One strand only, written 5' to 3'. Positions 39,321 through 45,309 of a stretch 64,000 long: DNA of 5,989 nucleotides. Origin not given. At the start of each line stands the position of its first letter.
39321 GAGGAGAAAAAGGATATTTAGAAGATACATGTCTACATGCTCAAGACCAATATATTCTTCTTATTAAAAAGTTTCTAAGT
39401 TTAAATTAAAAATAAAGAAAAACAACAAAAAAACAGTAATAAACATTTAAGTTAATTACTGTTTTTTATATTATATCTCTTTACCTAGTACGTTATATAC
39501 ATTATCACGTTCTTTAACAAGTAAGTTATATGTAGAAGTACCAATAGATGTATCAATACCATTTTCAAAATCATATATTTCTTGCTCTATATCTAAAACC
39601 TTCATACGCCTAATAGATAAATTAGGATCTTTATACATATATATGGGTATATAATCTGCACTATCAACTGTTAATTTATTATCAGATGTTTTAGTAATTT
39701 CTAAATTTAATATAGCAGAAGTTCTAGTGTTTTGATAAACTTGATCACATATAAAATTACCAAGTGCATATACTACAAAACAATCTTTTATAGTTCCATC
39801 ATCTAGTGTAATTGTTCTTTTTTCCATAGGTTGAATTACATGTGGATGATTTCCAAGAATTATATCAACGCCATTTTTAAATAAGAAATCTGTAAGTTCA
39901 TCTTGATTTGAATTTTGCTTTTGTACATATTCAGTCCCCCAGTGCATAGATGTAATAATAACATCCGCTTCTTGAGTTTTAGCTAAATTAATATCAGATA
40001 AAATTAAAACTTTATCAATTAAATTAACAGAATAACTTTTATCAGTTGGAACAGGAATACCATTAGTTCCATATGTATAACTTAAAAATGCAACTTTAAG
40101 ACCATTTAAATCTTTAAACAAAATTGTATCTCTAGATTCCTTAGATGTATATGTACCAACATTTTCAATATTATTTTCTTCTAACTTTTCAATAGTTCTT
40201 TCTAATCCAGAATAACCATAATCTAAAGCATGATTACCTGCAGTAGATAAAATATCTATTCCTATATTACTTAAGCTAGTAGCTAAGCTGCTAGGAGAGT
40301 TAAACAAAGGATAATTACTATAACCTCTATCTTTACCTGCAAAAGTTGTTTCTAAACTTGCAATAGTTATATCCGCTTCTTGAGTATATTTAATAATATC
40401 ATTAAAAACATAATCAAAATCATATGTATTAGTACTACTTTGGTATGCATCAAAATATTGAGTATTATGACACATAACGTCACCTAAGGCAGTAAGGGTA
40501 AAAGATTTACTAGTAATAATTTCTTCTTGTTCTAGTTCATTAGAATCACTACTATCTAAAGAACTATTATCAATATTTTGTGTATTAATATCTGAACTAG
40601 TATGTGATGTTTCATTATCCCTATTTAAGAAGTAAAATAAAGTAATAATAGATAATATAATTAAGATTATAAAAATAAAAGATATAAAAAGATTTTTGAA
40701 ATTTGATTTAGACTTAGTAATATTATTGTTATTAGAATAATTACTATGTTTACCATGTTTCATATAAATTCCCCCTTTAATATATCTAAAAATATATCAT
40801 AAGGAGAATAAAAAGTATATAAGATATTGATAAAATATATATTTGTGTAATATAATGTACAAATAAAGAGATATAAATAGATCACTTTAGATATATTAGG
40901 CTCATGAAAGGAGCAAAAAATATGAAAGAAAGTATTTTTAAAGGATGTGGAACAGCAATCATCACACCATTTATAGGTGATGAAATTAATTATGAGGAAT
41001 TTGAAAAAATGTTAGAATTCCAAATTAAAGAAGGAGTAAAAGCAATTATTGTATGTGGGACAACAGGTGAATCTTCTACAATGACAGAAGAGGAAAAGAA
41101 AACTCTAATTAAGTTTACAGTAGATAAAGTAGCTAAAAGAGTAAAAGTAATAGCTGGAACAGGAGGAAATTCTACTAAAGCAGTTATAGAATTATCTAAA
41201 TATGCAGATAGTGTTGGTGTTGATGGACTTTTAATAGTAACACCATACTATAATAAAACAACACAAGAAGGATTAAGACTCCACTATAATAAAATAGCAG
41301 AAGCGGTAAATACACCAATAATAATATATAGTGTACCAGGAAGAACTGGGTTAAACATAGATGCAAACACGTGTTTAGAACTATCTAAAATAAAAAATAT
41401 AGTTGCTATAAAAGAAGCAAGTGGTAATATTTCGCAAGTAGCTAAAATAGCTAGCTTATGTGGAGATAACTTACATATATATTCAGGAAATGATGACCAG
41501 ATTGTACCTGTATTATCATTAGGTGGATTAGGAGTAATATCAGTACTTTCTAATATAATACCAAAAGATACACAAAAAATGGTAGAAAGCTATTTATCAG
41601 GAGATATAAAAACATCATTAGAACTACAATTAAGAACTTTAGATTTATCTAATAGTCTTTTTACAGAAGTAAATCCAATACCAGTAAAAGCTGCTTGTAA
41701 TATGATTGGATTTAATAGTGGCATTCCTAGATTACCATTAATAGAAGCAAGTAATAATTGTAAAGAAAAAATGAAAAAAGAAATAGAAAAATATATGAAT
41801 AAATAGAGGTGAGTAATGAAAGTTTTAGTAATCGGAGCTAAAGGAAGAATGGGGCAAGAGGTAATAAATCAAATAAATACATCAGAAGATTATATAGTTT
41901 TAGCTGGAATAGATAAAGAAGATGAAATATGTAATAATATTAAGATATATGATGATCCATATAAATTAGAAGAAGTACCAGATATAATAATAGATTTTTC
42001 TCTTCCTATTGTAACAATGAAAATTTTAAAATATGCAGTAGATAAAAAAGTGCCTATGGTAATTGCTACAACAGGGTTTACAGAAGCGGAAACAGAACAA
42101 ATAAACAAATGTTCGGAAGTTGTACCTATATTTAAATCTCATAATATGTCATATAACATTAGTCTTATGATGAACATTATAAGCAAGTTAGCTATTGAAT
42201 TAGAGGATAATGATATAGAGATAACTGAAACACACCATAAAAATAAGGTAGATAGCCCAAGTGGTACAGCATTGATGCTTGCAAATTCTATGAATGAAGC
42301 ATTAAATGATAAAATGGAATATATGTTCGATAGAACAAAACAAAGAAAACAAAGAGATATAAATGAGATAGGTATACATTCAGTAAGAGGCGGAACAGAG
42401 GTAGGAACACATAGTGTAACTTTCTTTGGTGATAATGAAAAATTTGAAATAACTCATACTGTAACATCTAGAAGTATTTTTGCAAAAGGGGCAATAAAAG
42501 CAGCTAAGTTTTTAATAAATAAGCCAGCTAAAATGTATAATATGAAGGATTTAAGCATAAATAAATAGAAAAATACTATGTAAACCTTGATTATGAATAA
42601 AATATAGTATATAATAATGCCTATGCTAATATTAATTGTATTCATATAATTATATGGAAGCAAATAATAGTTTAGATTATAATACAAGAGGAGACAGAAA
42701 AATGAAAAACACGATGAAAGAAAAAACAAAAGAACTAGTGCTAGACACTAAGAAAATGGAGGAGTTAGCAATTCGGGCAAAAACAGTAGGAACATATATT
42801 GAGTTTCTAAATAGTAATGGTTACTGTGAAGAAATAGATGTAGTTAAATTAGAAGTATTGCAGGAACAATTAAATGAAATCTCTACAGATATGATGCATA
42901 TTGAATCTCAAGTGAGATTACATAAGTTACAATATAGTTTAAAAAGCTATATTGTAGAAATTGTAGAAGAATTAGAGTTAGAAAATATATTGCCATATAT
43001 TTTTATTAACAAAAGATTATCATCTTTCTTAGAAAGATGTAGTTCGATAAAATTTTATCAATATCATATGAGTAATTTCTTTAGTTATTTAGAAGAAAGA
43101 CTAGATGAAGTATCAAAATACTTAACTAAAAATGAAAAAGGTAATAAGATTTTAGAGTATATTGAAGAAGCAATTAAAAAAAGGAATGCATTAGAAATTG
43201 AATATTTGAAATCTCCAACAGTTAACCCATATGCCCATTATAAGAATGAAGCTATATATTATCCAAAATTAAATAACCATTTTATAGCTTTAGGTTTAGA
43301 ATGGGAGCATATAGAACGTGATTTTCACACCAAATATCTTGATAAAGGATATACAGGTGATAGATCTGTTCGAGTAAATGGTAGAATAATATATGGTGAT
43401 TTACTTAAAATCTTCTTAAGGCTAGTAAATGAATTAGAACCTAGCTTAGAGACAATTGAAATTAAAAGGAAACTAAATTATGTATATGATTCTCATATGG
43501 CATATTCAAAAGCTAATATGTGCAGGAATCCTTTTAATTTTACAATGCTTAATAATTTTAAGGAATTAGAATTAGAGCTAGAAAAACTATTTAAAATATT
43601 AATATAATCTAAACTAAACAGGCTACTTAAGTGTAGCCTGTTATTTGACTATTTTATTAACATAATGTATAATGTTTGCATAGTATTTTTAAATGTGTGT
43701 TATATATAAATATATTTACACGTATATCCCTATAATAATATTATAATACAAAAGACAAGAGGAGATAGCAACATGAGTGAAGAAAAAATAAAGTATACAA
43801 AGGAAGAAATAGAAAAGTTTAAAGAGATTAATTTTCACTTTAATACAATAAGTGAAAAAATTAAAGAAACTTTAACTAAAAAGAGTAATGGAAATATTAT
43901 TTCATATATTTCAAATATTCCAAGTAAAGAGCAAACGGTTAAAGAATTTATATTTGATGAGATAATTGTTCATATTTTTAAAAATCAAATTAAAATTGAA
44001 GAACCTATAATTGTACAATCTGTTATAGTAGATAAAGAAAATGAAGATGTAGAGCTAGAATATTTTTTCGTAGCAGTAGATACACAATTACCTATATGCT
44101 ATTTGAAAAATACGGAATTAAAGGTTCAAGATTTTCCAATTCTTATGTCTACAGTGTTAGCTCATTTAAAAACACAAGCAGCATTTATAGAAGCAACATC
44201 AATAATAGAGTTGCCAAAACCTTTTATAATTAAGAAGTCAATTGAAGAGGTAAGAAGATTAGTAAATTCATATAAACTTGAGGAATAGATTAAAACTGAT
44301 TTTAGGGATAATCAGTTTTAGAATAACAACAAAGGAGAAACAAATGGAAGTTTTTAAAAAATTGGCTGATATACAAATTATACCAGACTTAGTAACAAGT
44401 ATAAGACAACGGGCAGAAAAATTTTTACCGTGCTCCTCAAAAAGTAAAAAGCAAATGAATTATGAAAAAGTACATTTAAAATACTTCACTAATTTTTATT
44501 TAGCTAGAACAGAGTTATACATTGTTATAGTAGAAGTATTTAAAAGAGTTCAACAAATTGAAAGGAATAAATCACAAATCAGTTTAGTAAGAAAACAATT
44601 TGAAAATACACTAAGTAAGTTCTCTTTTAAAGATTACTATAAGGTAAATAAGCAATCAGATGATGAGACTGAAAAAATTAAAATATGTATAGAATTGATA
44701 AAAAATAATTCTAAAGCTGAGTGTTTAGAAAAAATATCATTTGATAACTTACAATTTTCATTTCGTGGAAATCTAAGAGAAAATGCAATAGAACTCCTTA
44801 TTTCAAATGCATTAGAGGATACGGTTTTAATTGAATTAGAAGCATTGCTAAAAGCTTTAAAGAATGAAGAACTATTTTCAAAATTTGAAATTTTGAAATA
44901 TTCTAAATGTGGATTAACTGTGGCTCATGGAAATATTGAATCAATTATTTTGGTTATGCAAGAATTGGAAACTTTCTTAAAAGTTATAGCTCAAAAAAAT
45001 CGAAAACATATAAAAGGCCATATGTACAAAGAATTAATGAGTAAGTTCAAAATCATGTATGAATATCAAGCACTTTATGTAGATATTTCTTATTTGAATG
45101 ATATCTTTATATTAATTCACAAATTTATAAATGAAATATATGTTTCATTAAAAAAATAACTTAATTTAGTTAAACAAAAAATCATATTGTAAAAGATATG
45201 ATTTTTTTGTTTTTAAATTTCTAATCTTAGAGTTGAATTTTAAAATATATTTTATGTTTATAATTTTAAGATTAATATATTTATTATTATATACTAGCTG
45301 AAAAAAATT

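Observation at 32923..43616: Recurrent rule: the 5' leader of each orphan gene is perfectly complementary to sequence at or just after its own stop codon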

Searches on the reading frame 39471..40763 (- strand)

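Call 45: search_protein_families(library=pfam, proteins=[window:39471-40763:-], max_evalue=0.0001)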
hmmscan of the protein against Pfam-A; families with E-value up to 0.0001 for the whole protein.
window:39471-40763:- (430 aa): 1 family
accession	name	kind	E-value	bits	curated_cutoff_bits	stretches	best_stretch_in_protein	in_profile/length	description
PF09587.15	PGA_cap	-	3.3e-70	236.9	27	1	89-341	1-255/255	Bacterial capsule synthesis protein PGA_cap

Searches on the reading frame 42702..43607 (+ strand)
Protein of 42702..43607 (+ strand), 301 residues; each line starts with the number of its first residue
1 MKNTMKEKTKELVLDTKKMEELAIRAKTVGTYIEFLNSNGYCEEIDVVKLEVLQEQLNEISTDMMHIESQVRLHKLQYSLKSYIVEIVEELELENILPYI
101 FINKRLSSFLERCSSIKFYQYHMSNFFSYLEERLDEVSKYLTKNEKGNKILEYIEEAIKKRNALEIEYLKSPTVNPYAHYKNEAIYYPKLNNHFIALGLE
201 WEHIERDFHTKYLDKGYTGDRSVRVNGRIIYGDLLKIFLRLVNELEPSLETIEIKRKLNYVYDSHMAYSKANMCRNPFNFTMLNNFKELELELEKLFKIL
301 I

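Call 9: search_protein_families(library=pfam, proteins=[window:42702-43607:+], max_evalue=1)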
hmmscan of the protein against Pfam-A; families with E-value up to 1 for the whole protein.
window:42702-43607:+ (301 aa): 1 family
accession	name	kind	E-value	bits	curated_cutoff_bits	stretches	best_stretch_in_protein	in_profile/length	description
PF19962.4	EAD9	-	0.094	12.9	25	1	43-70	31-58/62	Effector-associated domain 9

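Call 10: search_protein_families(library=ncbifam, proteins=[window:42702-43607:+], max_evalue=1)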
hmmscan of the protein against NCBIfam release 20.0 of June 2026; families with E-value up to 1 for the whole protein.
window:42702-43607:+ (301 aa): 1 family
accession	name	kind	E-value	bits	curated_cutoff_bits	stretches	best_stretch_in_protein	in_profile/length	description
NF011600.0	PRK15026.1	equivalog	0.11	11.2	991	1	2-91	288-382/485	cytosol nonspecific dipeptidase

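Call 22: find_homologous_proteins(query=window:42702-43607:+, max_evalue=0.01)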
Query window:42702-43607:+ (301 aa): 1 proteins with E <= 0.01 among 1768 candidates.
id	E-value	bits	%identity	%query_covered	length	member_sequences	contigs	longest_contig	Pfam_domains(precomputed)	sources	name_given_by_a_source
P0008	1.3e-190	650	100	100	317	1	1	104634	-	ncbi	-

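Call 32: search_protein_families(library=phrogs, proteins=[window:42702-43607:+], max_evalue=0.1)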
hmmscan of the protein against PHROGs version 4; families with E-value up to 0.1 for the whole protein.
window:42702-43607:+ (301 aa): 2 families
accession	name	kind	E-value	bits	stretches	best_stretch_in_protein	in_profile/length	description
phrog_23933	-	unknown function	0.055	13.8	0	19-89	152-222/240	-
phrog_18553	-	unknown function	0.089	12.6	0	2-91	288-382/485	-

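Call 33: search_protein_families(library=padloc, proteins=[window:42702-43607:+], max_evalue=0.1)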
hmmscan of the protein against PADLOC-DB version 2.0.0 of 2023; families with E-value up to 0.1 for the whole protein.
window:42702-43607:+ (301 aa): 1 family
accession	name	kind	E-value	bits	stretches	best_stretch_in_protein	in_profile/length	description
PDLC01652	WYL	-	0.012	13.9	1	134-178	3-48/162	"CAS-I,CAS-II,CAS-III,CAS-IV,CAS-V,CAS-VI; associated_signaling"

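Call 64: predict_structure(protein=window:42702-43607:+)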
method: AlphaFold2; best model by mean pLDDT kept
length: 301 residues; sequences in the alignment: 1
mean_pLDDT: 51.3   pTM: 0.34
mean pLDDT of the five models: 51.3, 48.3, 46.6, 38.9, 36.0
residues with pLDDT >= 90: 0; 70-90: 19; 50-70: 148; < 50: 134
segments of 3 or more residues with pLDDT < 50: 1-12, 94-107, 112-121, 167-231, 267-292, 299-301
pLDDT, mean of each block of 10 residues (from residue 1): 36 58 68 66 54 63 59 61 60 47 45 48 56 64 67 71 53 32 33 38 39 36 34 57 67 62 47 29 40 49 41
secondary structure, 60 per line:
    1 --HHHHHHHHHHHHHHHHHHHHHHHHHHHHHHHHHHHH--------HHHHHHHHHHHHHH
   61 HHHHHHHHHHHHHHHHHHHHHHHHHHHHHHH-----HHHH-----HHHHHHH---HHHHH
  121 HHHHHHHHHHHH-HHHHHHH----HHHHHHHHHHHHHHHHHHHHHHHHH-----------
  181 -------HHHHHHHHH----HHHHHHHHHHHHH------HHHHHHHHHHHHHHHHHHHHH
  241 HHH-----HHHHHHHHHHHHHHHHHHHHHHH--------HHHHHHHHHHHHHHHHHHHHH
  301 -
elements in order: H3-38 H47-91 H97-100 H106-112 H116-132 H134-140 H145-169 H188-196 H201-213 H220-243 H249-271 H280-300

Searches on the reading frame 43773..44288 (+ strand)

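Call 9: search_protein_families(library=pfam, proteins=[window:43773-44288:+], max_evalue=1)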
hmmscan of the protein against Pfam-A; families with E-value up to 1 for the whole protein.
window:43773-44288:+ (171 aa): 1 family
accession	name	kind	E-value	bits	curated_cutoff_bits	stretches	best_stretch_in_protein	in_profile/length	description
PF22426.2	SMMA_N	-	0.017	15.6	26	1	17-69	30-82/100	Maltogenic amylase, N-terminal domain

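Call 10: search_protein_families(library=ncbifam, proteins=[window:43773-44288:+], max_evalue=1)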
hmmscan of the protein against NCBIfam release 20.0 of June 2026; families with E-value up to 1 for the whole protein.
window:43773-44288:+ (171 aa): 0 families

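Call 32: search_protein_families(library=phrogs, proteins=[window:43773-44288:+], max_evalue=0.1)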
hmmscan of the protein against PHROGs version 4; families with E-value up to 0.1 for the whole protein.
window:43773-44288:+ (171 aa): 1 family
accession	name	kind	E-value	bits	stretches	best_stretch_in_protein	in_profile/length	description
phrog_26614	-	unknown function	0.052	15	0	19-41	37-59/66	-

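Call 33: search_protein_families(library=padloc, proteins=[window:43773-44288:+], max_evalue=0.1)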
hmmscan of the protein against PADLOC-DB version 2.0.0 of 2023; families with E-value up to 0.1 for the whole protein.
window:43773-44288:+ (171 aa): 1 family
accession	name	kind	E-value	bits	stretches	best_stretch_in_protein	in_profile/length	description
PDLC00138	GajB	-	0.002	14.9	1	17-104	424-497/581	UrvD helicase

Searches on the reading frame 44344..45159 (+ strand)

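Call 9: search_protein_families(library=pfam, proteins=[window:44344-45159:+], max_evalue=1)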
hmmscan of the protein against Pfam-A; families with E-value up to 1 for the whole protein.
window:44344-45159:+ (271 aa): 2 families
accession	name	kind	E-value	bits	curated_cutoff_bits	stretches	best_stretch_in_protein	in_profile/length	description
PF10536.15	PMD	-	0.039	13.6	34.9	1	65-117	210-263/347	Plant mobile domain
PF24104.1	At5g52880_ARM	-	0.13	13.1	27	1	185-242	3-60/100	F-box protein At5g52880 ARM repeat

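Call 10: search_protein_families(library=ncbifam, proteins=[window:44344-45159:+], max_evalue=1)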
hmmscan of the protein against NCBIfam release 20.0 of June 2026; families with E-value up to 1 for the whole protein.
window:44344-45159:+ (271 aa): 0 families

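Call 32: search_protein_families(library=phrogs, proteins=[window:44344-45159:+], max_evalue=0.1)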
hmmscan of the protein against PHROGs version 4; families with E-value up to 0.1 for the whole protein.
window:44344-45159:+ (271 aa): 1 family
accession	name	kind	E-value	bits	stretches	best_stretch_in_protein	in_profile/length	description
phrog_19928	-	head and packaging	0.062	12.2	1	11-131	285-406/952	virion structural protein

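Call 33: search_protein_families(library=padloc, proteins=[window:44344-45159:+], max_evalue=0.1)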
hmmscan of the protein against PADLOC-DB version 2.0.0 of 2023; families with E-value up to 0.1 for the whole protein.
window:44344-45159:+ (271 aa): 0 families
